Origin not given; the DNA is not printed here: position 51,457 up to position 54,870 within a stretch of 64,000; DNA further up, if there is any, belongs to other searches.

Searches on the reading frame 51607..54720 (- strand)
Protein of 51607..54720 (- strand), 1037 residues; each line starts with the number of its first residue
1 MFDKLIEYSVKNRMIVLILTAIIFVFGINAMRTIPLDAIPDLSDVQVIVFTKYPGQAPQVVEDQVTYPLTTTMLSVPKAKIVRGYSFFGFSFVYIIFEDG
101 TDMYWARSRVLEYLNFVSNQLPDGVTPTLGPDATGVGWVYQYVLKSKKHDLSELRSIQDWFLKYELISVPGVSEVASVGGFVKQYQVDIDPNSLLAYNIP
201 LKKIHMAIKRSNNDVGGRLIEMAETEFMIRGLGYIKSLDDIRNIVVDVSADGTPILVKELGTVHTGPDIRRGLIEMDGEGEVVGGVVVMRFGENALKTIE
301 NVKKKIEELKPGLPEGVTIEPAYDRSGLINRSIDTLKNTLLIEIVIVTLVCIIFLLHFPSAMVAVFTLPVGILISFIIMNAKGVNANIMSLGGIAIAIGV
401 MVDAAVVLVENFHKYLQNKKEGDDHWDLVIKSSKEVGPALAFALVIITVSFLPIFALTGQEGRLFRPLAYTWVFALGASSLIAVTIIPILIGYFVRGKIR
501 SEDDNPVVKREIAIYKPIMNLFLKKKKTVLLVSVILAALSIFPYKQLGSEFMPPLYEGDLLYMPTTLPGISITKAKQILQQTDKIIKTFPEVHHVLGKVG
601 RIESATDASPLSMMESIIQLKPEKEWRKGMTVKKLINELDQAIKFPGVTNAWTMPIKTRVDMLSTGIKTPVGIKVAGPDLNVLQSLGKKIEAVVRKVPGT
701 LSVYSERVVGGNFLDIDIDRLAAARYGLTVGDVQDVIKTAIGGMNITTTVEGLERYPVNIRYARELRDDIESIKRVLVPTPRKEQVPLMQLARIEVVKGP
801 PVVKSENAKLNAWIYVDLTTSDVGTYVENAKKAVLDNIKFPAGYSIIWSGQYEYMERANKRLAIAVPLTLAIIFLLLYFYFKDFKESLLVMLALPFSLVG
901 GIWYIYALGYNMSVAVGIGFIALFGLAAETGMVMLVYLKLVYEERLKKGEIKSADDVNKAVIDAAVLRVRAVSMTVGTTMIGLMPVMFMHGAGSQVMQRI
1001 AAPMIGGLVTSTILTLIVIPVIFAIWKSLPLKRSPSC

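Call 8: search_protein_families(library=ncbifam, proteins=[window:51607-54720:-], max_evalue=0.001)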
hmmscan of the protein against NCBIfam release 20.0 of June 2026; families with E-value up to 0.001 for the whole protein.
window:51607-54720:- (1037 aa): 14 families
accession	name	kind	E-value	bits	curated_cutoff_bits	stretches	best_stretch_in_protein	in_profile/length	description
TIGR00914.1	2A0601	subfamily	0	1173.9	701.45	1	1-1025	1-1034/1051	CusA/CzcA family heavy metal efflux RND transporter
NF033617.1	RND_permease_2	subfamily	1.3e-141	473.6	1250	1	8-1025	3-1006/1009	multidrug efflux RND transporter permease subunit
NF000282.2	RND_permease_1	subfamily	1.4e-112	377.5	1250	1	15-1025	10-1026/1029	multidrug efflux RND transporter permease subunit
TIGR00915.1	2A0602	subfamily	1.5e-98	331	940.35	1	15-1028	11-1030/1050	efflux RND transporter permease subunit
NF007905.0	PRK10614.1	equivalog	1.5e-83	281.1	1774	1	15-1032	13-1014/1025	multidrug efflux RND transporter permease subunit MdtC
NF007131.0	PRK09577.1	equivalog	1.5e-72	244.7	1768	1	15-1025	11-1021/1045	multidrug efflux RND transporter permease subunit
NF007133.0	PRK09579.1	equivalog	3e-71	240.3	1763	1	10-1025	8-1001/1017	multidrug efflux RND transporter permease subunit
NF007798.0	PRK10503.1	equivalog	1.8e-69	234.5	1584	1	17-1030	25-1026/1040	MdtB/MuxB family multidrug efflux RND transporter permease subunit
NF007842.1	PRK10555.1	equivalog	2.6e-66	224.2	1854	1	13-1032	9-1033/1036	multidrug efflux RND transporter permease AcrD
NF000037.1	RND_perm_OqxB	exception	1.7e-57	195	2200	2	13-524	11-530/1050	multidrug efflux RND transporter permease subunit OqxB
NF011706.2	PRK15127.1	equivalog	2.3e-51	174.8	2150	1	14-1026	10-1029/1049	multidrug efflux RND transporter permease subunit AcrB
TIGR00921.1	2A067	subfamily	1e-12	46.9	351.9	2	813-1024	138-344/733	hydrophobe/amphiphile efflux-3 (HAE3) family transporter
NF009583.0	PRK13024.1-3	subfamily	3.2e-05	22.2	721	1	339-581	284-517/755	protein translocase subunit SecDF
NF009581.0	PRK13024.1-1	equivalog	0.00036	18.8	1058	0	329-416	250-338/752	protein translocase subunit SecDF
